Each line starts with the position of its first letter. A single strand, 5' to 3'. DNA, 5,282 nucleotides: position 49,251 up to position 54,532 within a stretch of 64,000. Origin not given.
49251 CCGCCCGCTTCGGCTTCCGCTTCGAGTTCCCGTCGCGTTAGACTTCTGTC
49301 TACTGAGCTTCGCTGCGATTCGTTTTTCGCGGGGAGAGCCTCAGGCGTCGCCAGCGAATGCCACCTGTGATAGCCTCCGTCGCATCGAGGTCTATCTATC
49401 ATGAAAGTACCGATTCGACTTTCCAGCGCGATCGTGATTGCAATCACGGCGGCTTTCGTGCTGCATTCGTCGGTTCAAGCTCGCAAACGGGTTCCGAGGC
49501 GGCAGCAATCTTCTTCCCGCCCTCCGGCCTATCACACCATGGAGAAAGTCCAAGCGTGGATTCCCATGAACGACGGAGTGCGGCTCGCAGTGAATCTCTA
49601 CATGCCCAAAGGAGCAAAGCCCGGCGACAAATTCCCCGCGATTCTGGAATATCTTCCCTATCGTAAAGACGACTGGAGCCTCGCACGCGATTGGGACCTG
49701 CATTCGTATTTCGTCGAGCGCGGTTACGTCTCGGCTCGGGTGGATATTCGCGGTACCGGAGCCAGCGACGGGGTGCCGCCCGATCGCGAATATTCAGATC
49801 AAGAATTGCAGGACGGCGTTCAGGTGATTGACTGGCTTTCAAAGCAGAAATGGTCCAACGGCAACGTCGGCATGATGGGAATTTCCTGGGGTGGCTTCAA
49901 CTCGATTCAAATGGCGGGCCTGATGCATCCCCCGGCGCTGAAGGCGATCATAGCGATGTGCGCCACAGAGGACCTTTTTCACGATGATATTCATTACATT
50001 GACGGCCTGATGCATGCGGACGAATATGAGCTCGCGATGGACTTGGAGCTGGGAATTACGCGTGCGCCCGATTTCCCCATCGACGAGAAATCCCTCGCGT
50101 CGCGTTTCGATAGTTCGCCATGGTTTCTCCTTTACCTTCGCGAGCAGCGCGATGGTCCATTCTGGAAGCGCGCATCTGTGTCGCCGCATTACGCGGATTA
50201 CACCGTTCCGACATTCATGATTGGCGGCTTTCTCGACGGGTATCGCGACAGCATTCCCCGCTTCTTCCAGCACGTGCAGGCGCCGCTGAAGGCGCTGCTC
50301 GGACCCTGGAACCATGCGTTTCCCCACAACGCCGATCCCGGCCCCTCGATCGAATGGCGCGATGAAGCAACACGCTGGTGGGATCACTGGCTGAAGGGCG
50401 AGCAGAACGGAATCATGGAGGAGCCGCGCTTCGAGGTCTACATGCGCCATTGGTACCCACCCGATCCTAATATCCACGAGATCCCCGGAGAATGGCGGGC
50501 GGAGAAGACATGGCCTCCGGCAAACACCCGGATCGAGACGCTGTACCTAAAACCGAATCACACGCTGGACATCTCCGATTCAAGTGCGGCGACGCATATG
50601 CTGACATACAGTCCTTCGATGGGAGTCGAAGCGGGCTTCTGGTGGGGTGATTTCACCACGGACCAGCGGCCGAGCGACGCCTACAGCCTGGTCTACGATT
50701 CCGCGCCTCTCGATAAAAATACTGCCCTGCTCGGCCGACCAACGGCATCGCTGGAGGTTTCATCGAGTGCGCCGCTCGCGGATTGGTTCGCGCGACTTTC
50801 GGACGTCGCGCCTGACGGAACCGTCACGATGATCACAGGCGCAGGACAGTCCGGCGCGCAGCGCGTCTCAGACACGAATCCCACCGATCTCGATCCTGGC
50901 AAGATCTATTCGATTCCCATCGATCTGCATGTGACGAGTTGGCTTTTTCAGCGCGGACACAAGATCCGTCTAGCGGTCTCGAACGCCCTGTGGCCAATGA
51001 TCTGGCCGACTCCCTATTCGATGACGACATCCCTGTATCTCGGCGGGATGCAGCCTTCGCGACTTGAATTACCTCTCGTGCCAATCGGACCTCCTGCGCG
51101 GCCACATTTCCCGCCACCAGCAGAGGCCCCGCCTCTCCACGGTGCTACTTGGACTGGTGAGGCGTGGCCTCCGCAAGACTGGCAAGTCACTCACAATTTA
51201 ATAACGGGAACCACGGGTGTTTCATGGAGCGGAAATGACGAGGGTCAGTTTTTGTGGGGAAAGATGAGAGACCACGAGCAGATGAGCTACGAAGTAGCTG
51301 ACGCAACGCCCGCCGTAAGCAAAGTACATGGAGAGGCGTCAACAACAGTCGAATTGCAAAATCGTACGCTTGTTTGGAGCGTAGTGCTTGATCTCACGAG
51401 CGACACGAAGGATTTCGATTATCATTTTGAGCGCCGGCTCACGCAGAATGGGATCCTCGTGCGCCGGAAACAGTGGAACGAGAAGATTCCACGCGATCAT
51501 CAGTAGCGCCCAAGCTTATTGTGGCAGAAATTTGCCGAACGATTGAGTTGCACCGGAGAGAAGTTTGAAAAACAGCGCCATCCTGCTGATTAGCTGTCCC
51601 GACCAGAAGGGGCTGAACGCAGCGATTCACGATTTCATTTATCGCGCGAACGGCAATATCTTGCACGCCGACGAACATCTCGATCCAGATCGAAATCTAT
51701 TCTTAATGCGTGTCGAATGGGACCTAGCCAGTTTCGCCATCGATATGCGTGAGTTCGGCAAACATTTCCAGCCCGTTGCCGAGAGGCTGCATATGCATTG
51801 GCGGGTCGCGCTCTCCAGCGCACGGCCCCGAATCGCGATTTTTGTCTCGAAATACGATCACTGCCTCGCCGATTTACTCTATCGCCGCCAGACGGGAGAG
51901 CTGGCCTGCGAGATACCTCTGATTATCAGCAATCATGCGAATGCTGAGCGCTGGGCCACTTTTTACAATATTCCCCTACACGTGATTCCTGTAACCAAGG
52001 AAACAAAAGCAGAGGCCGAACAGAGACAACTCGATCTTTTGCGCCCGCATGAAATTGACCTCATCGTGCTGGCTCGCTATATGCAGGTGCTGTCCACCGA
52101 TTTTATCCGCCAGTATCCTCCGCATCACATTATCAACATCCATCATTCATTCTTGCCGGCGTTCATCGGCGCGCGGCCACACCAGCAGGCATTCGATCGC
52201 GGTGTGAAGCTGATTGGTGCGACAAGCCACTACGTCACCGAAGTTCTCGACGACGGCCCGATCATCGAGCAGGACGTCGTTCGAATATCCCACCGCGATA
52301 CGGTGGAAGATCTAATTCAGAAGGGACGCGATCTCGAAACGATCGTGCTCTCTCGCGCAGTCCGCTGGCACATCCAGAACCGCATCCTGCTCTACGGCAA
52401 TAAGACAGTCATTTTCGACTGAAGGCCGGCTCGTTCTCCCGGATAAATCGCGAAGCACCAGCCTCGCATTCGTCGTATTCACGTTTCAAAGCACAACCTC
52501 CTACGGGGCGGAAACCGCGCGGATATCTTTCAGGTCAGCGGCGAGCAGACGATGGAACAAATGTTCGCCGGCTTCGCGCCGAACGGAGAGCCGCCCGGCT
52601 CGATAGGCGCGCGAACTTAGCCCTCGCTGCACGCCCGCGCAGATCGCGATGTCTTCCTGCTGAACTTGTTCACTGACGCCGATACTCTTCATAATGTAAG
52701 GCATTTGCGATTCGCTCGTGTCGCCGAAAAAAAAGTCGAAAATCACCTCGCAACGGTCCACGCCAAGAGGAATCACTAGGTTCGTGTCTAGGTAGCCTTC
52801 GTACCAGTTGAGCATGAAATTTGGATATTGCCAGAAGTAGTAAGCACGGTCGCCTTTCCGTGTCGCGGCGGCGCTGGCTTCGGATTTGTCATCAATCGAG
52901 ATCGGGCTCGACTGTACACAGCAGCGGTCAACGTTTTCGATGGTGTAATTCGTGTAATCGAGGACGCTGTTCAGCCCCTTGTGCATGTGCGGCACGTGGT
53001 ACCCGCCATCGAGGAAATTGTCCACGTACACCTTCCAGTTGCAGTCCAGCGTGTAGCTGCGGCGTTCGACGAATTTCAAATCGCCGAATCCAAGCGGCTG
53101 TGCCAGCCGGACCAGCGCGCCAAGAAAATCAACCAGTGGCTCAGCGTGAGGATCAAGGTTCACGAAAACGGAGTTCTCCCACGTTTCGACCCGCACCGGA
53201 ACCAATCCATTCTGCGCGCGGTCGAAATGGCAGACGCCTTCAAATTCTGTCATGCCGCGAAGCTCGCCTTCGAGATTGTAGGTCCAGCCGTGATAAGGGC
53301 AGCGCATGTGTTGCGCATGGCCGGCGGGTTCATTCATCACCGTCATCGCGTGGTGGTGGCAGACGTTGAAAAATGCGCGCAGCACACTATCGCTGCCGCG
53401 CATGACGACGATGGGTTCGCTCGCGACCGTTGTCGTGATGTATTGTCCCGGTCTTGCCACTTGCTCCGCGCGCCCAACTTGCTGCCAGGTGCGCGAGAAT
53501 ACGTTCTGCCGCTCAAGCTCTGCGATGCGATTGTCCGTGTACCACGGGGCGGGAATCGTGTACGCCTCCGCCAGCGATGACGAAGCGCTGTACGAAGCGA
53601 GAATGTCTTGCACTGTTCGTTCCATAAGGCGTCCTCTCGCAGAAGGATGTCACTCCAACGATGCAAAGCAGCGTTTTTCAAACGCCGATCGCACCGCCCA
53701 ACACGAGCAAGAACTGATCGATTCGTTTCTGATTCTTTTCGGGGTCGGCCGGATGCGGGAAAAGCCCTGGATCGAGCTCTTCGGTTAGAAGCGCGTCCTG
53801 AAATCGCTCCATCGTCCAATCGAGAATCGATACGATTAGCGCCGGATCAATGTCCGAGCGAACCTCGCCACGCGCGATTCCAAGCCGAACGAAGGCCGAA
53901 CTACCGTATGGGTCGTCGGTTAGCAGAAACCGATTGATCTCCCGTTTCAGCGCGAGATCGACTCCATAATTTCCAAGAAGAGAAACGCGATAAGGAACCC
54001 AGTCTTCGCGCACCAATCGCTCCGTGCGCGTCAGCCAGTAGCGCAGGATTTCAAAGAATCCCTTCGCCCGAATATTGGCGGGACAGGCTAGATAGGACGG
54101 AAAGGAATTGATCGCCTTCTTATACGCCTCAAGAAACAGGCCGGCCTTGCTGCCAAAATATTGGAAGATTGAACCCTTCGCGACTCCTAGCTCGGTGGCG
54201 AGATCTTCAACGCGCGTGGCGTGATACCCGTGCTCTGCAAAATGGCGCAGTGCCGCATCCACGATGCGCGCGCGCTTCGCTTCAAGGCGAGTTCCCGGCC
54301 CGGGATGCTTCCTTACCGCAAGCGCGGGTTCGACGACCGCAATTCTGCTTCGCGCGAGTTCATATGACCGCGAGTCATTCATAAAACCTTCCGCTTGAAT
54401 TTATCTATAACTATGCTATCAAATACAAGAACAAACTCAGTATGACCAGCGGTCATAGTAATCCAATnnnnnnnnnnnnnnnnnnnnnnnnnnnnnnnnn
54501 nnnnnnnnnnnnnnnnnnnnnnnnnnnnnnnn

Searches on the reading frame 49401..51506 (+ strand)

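Call 29: search_protein_families(library=pfam, proteins=[window:49401-51506:+], max_evalue=0.00001)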
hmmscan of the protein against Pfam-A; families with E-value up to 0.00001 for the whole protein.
window:49401-51506:+ (701 aa): 5 families
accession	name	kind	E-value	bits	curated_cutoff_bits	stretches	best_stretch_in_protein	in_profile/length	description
PF02129.25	Peptidase_S15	-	4.8e-57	194.1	23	1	58-306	1-261/262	X-Pro dipeptidyl-peptidase (S15 family)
PF08530.16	PepX_C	-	4.8e-34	118.6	22.5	1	336-549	1-199/217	X-Pro dipeptidyl-peptidase C-terminal non-catalytic domain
PF00326.27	Peptidase_S9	-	6.3e-08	32.8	22.6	1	102-194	8-103/213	Prolyl oligopeptidase family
PF12146.15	Hydrolase_4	-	4e-07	30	27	1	100-188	23-109/239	Serine aminopeptidase, S33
PF00561.26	Abhydrolase_1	-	3.8e-06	27.2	25.8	1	108-195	27-105/245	alpha/beta hydrolase fold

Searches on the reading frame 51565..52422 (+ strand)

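Call 29: search_protein_families(library=pfam, proteins=[window:51565-52422:+], max_evalue=0.00001)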
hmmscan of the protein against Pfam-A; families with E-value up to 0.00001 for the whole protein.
window:51565-52422:+ (285 aa): 1 family
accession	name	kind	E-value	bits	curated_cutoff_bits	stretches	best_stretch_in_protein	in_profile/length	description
PF00551.24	Formyl_trans_N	-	3.3e-42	144.7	26.1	1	89-266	2-181/181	Formyl transferase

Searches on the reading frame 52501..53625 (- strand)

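Call 29: search_protein_families(library=pfam, proteins=[window:52501-53625:-], max_evalue=0.00001)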
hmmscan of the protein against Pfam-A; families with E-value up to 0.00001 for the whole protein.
window:52501-53625:- (374 aa): 2 families
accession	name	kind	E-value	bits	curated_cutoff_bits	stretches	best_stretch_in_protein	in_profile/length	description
PF00848.25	Ring_hydroxyl_A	-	1.8e-30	106.9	24.9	1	180-363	1-204/208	Ring hydroxylating alpha subunit (catalytic domain)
PF00355.32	Rieske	-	2.4e-16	59.9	20.3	1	46-129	1-82/88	Rieske [2Fe-2S] domain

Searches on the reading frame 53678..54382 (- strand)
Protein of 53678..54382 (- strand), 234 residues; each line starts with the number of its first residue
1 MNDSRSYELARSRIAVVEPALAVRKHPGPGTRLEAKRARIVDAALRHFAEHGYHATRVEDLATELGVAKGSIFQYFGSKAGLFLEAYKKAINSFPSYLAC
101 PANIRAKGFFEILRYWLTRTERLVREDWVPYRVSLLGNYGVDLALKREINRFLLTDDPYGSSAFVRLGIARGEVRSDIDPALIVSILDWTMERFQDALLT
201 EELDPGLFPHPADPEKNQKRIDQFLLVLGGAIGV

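Call 29: search_protein_families(library=pfam, proteins=[window:53678-54382:-], max_evalue=0.00001)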
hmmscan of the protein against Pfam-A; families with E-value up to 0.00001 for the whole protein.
window:53678-54382:- (234 aa): 1 family
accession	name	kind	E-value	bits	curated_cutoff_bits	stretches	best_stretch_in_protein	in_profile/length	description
PF00440.29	TetR_N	-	5.1e-18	65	24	1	40-86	1-47/47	Bacterial regulatory proteins, tetR family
